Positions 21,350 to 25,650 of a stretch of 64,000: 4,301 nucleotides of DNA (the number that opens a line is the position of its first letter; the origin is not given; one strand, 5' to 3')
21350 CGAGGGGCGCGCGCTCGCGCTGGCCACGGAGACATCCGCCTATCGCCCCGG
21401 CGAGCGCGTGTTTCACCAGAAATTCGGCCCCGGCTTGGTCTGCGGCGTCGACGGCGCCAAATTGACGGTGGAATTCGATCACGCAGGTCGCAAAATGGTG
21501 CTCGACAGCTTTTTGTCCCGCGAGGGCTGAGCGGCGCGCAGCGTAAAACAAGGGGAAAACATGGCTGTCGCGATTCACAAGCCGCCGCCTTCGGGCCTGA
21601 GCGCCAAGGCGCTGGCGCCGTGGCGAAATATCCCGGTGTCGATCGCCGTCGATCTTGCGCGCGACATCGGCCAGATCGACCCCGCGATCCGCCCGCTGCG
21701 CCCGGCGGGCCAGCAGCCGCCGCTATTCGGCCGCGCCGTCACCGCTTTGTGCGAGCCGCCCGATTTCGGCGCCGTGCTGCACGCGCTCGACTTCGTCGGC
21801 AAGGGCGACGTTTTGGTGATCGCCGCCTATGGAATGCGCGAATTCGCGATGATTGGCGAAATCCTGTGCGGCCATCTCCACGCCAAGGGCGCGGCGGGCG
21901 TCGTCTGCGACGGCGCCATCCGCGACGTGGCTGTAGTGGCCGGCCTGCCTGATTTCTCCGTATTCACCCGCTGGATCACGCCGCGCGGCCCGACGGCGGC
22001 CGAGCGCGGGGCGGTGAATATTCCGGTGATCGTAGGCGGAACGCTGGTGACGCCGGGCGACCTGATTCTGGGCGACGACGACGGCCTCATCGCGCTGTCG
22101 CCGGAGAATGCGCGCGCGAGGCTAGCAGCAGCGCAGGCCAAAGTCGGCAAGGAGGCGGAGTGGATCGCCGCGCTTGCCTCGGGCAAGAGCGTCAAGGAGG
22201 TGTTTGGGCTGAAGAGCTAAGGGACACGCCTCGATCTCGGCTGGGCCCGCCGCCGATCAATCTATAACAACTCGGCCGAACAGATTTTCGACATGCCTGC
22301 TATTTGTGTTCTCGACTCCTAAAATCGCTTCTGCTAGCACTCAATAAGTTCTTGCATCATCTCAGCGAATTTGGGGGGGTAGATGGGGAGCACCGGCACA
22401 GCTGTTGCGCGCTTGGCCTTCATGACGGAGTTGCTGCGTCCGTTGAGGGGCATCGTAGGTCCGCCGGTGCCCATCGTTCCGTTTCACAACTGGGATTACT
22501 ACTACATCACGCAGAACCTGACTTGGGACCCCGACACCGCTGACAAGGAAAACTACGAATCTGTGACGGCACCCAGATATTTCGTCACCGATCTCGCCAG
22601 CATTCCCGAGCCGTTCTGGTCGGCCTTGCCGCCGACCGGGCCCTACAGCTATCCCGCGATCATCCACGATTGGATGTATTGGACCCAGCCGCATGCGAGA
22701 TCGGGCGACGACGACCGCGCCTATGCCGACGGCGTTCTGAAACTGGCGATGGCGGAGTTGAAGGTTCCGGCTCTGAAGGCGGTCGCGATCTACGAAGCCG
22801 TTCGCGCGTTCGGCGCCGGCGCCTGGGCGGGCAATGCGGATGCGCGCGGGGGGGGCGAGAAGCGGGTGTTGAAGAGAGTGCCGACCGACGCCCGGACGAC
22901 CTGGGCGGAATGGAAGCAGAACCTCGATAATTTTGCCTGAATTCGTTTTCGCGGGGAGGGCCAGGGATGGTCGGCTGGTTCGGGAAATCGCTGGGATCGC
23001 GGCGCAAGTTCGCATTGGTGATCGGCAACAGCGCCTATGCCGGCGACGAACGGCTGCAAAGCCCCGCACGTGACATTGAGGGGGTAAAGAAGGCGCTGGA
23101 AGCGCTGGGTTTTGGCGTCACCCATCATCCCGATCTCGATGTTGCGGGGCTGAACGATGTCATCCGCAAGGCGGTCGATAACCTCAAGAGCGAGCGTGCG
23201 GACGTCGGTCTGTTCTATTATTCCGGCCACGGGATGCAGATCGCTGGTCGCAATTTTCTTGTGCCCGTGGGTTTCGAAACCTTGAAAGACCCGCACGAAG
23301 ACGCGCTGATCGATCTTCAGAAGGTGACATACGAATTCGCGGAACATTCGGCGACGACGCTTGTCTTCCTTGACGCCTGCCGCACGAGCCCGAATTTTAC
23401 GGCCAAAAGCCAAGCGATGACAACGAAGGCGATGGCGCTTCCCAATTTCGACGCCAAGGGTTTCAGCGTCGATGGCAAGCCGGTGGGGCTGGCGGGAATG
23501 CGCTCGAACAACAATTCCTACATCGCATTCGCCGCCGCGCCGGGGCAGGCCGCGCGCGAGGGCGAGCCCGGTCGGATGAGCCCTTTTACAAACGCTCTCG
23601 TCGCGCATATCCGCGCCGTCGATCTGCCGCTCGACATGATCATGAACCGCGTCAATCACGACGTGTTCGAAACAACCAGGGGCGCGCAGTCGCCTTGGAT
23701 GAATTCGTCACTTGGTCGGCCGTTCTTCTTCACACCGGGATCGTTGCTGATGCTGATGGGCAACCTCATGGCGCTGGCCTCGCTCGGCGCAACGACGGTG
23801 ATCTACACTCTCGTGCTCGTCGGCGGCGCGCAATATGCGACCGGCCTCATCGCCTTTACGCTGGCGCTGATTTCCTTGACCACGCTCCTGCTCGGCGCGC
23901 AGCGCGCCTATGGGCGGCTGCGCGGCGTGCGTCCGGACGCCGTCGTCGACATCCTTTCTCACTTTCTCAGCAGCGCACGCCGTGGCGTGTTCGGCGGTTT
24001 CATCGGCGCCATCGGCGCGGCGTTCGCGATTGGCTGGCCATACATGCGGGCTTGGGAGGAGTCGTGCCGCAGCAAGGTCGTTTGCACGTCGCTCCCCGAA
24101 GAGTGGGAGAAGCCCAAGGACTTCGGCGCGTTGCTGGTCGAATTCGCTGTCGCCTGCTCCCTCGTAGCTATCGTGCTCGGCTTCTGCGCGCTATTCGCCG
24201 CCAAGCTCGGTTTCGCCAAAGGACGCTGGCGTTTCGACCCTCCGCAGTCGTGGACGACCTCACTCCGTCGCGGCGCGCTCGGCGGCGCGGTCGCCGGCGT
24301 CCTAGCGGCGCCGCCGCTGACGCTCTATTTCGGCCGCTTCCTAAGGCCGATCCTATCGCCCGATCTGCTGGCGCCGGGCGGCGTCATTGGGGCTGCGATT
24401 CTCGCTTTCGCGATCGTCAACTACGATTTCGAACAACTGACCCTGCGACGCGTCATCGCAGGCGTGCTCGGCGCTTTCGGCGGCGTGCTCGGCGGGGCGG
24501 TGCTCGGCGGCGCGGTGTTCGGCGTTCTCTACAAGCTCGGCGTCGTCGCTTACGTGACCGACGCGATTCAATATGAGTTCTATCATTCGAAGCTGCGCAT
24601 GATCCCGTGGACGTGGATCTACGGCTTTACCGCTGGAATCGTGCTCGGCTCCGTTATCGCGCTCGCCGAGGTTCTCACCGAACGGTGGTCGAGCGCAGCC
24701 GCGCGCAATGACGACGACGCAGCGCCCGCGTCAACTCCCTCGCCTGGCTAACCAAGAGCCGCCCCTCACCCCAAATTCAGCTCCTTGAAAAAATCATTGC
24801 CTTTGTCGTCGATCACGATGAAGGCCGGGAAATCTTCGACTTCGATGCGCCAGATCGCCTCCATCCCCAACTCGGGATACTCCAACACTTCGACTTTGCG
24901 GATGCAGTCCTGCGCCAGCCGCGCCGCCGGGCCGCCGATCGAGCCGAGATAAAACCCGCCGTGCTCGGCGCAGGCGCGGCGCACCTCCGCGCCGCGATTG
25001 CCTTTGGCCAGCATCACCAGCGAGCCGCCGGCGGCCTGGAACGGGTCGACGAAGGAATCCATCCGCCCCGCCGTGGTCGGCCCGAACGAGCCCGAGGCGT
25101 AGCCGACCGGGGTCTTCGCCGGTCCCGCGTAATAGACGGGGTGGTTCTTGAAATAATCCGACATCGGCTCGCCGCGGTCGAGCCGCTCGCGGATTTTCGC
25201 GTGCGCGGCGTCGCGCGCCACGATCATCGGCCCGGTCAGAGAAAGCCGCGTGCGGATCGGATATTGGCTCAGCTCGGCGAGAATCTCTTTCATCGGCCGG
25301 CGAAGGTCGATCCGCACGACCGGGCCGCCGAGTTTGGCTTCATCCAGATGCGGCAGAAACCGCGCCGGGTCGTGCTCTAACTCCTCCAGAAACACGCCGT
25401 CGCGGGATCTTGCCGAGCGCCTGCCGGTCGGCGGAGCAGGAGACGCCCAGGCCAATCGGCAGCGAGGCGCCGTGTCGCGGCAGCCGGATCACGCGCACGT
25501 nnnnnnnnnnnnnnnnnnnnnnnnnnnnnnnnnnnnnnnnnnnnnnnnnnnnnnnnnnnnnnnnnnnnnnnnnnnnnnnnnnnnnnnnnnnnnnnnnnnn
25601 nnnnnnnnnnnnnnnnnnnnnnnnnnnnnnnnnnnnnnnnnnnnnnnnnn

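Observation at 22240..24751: Candidate undescribed two-gene system: DUF1353-like protein plus membrane-anchored caspase-like protease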

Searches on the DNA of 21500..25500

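Call 91: search_rna_families(source=window, start=21500, end=25500, threshold=evalue, max_evalue=1)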
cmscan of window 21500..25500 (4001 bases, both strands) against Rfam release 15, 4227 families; matches with E-value up to 1: 0.
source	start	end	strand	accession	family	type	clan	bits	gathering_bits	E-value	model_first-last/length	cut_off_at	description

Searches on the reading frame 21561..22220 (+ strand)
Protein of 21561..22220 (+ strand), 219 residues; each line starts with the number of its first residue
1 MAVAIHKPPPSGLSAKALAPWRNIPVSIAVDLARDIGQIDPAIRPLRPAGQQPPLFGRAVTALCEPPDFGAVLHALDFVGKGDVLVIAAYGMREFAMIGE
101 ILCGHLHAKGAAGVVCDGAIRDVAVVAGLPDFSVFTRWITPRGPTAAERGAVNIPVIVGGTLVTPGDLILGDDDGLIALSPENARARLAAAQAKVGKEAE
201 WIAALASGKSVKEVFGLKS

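Call 3: search_protein_families(library=pfam, proteins=[window:21561-22220:+], max_evalue=0.01)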
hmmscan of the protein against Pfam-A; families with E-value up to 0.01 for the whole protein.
window:21561-22220:+ (219 aa): 1 family
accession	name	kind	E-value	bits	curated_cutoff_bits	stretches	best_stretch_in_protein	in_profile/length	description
PF03737.21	RraA-like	-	9.7e-34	117.2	24.5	1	38-177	17-151/152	Aldolase/RraA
